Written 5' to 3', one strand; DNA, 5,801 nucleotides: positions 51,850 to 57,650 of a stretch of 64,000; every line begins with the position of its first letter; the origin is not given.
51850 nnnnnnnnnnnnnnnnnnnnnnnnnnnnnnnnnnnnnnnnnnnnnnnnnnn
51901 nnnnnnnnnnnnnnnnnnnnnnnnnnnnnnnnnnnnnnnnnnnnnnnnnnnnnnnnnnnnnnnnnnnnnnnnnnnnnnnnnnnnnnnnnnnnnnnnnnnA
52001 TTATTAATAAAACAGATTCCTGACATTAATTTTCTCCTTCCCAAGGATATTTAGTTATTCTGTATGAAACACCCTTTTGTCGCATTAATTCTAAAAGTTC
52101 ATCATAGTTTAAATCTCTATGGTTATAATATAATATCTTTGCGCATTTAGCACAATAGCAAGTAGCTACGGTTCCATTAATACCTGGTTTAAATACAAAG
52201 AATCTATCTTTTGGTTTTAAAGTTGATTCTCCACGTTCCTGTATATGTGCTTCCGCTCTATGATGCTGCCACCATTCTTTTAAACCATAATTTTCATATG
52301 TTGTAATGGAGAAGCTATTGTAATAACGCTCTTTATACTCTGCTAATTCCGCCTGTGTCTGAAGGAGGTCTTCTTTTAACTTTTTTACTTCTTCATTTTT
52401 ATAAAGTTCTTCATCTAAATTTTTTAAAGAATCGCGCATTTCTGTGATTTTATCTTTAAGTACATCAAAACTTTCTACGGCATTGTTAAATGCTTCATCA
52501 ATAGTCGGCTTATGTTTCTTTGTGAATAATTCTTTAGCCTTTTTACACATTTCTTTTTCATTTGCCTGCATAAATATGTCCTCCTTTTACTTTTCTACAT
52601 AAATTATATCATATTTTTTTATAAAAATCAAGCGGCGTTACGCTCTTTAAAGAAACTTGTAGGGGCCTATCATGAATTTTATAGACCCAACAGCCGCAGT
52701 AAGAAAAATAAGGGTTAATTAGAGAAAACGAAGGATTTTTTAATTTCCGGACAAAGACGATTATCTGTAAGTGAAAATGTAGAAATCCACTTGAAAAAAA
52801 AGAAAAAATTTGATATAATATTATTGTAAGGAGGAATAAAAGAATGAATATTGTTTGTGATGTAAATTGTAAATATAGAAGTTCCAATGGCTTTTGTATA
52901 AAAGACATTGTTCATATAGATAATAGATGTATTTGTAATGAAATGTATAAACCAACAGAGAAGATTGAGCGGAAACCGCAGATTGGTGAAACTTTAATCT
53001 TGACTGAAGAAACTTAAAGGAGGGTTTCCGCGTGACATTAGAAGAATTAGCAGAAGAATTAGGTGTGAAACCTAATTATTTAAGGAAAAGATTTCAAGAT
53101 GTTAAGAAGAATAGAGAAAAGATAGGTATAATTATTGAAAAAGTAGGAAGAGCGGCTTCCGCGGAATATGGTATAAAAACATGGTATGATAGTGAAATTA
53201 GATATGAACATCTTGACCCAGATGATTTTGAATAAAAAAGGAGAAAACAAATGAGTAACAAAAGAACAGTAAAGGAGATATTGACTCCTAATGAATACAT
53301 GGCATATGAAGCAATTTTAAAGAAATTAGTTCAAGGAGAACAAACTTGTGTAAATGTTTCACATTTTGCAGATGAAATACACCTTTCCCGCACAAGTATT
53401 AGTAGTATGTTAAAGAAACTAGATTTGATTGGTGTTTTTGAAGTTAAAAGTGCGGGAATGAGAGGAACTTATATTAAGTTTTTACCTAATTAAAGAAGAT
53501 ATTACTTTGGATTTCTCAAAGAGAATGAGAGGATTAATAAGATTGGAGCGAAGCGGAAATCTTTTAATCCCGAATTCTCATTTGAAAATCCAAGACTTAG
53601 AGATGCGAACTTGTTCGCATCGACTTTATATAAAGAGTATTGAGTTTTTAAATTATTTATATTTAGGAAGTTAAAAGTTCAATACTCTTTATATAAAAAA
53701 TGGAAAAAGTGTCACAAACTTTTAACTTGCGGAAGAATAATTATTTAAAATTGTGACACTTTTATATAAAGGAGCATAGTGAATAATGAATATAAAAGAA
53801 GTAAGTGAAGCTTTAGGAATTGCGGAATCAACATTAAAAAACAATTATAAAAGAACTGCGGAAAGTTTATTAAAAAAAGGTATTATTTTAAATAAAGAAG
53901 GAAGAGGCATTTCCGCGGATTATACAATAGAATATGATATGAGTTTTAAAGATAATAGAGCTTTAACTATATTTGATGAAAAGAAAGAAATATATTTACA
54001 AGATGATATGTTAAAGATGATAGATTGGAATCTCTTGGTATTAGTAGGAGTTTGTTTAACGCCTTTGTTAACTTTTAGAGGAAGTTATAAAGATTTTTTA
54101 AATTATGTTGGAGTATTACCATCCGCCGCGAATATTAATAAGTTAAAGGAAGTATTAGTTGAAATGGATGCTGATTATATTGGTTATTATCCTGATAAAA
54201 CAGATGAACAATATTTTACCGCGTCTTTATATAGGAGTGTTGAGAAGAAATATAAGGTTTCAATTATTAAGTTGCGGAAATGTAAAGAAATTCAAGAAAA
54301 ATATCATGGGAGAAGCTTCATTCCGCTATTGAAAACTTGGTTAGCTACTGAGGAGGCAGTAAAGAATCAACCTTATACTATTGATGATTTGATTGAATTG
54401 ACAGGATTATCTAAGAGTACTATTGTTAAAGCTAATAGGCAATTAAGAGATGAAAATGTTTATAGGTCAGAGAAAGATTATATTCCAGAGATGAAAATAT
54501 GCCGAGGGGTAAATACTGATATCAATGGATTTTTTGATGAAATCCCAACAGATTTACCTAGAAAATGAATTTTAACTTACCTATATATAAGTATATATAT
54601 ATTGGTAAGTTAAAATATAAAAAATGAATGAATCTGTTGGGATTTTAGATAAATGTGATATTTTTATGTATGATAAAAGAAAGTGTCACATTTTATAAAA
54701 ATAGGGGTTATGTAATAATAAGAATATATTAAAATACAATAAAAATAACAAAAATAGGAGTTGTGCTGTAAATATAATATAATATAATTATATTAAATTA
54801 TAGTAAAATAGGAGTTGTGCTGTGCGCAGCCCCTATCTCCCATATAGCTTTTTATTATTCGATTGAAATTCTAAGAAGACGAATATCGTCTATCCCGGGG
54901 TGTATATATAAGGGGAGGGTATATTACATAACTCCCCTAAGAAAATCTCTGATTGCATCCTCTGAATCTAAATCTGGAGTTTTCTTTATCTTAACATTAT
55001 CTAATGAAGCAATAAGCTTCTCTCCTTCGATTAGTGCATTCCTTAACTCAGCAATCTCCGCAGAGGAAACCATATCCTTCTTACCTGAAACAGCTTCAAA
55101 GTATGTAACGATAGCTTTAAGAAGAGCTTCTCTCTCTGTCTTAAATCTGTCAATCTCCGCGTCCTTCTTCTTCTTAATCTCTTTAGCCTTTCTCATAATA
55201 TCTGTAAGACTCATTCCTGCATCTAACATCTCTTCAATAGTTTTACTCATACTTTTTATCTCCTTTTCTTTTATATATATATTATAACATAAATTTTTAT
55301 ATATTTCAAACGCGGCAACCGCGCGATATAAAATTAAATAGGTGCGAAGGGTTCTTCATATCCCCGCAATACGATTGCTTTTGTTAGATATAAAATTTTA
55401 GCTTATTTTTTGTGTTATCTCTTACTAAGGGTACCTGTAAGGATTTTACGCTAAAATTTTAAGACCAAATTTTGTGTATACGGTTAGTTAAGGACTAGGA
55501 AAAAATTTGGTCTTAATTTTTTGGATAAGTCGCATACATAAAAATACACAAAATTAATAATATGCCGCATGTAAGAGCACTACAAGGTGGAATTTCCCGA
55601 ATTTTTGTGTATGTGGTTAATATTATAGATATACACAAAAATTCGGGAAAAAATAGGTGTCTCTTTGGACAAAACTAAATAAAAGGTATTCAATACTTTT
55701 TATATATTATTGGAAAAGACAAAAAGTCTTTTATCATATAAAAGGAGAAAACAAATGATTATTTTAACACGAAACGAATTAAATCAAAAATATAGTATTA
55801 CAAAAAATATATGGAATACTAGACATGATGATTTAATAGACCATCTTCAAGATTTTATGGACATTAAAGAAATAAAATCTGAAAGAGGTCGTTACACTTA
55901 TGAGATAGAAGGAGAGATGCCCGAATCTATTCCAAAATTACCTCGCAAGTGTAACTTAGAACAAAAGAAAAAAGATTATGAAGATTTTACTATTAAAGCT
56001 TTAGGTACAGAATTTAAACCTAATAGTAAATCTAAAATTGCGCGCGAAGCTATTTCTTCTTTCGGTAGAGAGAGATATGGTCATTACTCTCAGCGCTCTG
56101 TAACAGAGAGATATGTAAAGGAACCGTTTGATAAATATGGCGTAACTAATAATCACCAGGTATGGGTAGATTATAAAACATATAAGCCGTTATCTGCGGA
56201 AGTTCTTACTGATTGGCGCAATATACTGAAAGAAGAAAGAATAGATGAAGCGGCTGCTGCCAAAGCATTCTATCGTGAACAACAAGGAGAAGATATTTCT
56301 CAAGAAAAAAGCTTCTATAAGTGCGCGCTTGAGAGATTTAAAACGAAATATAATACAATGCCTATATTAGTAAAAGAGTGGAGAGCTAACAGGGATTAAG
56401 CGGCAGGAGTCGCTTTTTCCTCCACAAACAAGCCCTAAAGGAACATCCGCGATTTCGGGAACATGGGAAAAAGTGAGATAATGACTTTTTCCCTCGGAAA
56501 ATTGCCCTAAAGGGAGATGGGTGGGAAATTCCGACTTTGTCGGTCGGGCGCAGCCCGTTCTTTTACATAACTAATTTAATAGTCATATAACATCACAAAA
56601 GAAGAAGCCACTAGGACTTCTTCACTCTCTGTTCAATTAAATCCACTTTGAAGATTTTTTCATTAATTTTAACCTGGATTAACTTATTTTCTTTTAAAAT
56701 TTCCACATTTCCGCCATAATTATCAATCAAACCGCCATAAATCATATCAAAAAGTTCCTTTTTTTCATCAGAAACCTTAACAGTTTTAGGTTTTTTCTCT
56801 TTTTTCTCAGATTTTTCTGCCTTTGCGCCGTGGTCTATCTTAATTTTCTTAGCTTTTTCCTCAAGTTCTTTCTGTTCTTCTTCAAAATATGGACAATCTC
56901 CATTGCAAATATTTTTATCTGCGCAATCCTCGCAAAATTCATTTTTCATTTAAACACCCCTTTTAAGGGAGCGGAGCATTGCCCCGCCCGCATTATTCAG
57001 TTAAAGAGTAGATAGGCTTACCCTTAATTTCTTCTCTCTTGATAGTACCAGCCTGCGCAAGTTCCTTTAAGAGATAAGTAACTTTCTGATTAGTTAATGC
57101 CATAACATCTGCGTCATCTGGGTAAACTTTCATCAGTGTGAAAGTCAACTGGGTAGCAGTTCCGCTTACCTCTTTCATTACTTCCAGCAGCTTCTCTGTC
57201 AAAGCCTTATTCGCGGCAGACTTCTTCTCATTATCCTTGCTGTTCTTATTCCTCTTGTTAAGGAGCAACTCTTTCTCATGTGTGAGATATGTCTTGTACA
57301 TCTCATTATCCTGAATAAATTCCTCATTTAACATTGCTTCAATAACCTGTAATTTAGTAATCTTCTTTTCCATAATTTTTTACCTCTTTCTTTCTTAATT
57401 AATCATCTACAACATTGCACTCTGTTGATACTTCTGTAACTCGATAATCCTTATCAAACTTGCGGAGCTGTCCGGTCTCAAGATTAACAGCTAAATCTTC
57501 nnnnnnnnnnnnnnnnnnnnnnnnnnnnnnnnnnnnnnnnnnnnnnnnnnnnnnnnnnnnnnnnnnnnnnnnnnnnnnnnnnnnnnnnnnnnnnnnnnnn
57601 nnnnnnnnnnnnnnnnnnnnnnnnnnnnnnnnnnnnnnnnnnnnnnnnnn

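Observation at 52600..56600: Strand-switch control island with HTH genes, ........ operators, iteron-like repeats and a GC-rich repeat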

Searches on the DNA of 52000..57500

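Call 9: search_rna_families(source=window, start=52000, end=57500, threshold=evalue, max_evalue=1, show_alignments=3)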
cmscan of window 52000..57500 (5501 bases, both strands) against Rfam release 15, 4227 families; matches with E-value up to 1: 7.
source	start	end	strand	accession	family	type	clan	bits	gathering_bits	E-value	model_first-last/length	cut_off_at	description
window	55592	55651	+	RF00650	mir-153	Gene; miRNA;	-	29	54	0.024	1-73/73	no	mir-153 microRNA precursor family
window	55593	55650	+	RF04263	MIR2593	Gene; miRNA;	-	28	96.2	0.098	29-89/116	no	MIR2593 microRNA precursor family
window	55593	55652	+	RF04052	mir-466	Gene; miRNA;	-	27.5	85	0.037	12-70/80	no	mir-466 microRNA precursor family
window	55715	55757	+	RF02980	freshwater-2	Cis-reg;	-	26.9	49.9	0.47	1-84/84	no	freshwater-2 RNA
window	53632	53692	+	RF03339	mir-3047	Gene; miRNA;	-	26.5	53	0.052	1-61/61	no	mir-3047 microRNA precursor family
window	55593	55650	-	RF04263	MIR2593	Gene; miRNA;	-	26.5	96.2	0.23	29-89/116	no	MIR2593 microRNA precursor family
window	56376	56509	-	RF02412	snoR144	Gene; snRNA; snoRNA; HACA-box;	-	22.9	100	0.45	1-145/145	no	Small nucleolar RNA snoR144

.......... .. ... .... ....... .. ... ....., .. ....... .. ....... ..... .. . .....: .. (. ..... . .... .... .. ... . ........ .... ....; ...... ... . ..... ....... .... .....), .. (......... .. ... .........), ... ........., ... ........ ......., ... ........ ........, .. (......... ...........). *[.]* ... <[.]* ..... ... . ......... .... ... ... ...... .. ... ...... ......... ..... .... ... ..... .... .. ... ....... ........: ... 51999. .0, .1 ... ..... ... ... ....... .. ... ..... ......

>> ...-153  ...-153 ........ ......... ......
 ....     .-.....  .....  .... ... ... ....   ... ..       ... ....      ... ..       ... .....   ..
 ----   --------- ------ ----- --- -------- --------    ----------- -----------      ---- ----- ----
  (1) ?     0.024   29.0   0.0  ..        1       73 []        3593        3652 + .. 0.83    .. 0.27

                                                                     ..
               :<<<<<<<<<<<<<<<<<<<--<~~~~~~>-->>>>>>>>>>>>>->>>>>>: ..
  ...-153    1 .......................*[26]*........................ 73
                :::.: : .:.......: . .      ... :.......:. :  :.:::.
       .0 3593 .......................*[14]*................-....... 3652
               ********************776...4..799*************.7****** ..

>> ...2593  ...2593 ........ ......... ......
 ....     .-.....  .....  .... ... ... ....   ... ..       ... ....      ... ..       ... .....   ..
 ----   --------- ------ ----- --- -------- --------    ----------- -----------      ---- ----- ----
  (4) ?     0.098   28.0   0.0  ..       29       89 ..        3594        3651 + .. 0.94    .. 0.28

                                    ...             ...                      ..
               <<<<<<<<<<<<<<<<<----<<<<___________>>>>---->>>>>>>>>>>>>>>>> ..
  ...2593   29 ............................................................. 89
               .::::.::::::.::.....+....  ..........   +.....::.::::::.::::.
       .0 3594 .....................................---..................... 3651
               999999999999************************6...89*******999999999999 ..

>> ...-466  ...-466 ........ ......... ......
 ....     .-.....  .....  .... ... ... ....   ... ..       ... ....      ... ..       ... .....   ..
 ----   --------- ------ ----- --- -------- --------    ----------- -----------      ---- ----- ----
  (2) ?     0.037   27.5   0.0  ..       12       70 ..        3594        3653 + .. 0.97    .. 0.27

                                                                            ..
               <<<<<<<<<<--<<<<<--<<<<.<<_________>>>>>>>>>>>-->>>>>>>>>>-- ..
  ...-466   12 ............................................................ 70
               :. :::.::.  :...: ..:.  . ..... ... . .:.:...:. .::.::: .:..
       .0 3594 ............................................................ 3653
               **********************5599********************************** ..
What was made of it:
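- On Any Rfam RNA family (for the hairpins and the GC-rich element): Only sub-threshold hairpin noise (miRNA models) in the window island (call 9).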

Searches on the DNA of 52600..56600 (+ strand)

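Call 4: search_dna_similar(query=window:52600-56600:+, collection=phages, mode=near, max_rows=30)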
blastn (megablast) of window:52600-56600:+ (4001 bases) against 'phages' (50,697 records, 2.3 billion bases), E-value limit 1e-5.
No match.

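Call 65: search_rna_families(sources=[L006, L032, L053, L005, L028], threshold=evalue, max_evalue=0.05)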
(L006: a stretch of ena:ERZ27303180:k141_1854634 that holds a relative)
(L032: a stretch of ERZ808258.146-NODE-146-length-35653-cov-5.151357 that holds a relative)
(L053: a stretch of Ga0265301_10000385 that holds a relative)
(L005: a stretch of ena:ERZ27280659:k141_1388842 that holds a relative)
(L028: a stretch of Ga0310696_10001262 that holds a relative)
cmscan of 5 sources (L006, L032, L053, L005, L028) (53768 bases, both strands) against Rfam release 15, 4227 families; matches with E-value up to 0.05: 1.
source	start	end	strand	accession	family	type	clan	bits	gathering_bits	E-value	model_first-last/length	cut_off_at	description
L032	52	139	-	RF00005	tRNA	Gene; tRNA;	CL00001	51.3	29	3.7e-08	1-71/71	no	tRNA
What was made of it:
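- Tried and rejected: The Rfam search of the island and of five related loci found no family (calls 9, 65).
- On Any Rfam RNA family (for the hairpins and the GC-rich element): Nothing but a tRNA in five related loci (call 65).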

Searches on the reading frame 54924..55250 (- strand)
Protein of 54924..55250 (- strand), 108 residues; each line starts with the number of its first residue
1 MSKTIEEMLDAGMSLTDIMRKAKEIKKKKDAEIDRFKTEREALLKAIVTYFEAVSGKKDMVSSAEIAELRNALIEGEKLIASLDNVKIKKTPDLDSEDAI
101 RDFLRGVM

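Call 7: search_protein_families(library=pfam, proteins=[window:54924-55250:-], max_evalue=0.1)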
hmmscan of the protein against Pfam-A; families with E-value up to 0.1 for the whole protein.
window:54924-55250:- (108 aa): 3 families
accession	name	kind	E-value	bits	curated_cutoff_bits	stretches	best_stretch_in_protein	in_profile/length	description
PF19519.4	DUF6051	-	0.012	15.1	27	1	27-81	310-362/406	Family of unknown function (DUF6051)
PF06705.16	SF-assemblin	-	0.018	14.9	30.6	1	15-73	148-213/247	SF-assemblin/beta giardin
PF01189.24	Methyltr_RsmB-F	-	0.038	14.1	27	1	8-50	84-127/199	16S rRNA methyltransferase RsmB/F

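Call 8: search_protein_families(library=phrogs, proteins=[window:54924-55250:-], max_evalue=0.1)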
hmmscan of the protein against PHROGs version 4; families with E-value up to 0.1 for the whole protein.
window:54924-55250:- (108 aa): 3 families
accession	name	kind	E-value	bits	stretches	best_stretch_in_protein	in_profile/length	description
phrog_27871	-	unknown function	0.0022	19.3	1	18-77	41-100/160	-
phrog_25533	-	unknown function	0.053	14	1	53-105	129-179/205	-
phrog_10918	-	unknown function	0.09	13.9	1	1-12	1-12/38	-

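Call 16: find_related_loci(query=window:54924-55250:-, collection=viral_contigs, flank=8000)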
Query window:54924-55250:- (108 aa) in viral_contigs; peptide patterns used: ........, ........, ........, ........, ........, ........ (x = any residue, [..] = any of these).
128 stretches matched a pattern; 1 encode a relative of the query (tblastn E <= 1e-3); 1 distinct loci.
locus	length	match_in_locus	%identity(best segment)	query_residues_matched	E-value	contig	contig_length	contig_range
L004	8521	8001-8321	74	1-108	4e-50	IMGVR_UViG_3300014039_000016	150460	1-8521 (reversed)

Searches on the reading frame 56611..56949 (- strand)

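Call 7: search_protein_families(library=pfam, proteins=[window:56611-56949:-], max_evalue=0.1)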
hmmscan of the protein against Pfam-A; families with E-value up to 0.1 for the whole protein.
window:56611-56949:- (112 aa): 0 families

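Call 8: search_protein_families(library=phrogs, proteins=[window:56611-56949:-], max_evalue=0.1)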
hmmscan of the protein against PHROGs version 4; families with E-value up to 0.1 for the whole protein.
window:56611-56949:- (112 aa): 1 family
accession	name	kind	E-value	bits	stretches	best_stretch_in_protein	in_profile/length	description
phrog_1802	-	other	0.026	14.4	1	1-56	355-413/556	radical SAM domain-containing protein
